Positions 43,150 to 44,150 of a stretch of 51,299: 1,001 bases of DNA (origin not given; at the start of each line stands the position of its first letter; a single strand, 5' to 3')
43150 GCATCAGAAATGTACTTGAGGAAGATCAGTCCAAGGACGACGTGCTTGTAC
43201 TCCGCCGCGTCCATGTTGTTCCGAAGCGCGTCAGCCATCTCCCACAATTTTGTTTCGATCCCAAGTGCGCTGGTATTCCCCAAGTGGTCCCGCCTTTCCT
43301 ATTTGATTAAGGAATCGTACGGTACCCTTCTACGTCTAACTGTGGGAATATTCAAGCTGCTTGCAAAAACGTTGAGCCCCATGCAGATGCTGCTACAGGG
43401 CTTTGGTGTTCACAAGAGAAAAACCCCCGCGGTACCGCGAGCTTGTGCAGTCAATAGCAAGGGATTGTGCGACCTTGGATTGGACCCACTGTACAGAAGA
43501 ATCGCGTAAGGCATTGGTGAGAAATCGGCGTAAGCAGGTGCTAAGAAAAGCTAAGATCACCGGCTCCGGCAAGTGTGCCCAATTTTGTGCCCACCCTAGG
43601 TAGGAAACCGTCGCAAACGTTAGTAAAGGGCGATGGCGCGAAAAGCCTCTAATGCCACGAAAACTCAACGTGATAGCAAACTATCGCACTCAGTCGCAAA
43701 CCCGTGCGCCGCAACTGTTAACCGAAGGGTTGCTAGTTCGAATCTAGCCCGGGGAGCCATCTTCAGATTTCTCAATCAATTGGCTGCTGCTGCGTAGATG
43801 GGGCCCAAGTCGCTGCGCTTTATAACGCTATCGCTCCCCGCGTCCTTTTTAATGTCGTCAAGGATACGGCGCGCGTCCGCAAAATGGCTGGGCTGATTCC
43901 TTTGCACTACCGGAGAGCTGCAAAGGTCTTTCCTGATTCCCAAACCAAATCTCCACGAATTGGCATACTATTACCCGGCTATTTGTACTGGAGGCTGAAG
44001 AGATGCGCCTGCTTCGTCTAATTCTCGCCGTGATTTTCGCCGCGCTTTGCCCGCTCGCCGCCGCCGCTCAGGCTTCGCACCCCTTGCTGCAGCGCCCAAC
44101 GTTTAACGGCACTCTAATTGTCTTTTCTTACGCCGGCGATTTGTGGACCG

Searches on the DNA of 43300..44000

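Call 73: search_rna_families(source=window, start=43300, end=44000, threshold=evalue, max_evalue=1)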
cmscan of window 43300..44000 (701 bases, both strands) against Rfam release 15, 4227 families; matches with E-value up to 1: 0.
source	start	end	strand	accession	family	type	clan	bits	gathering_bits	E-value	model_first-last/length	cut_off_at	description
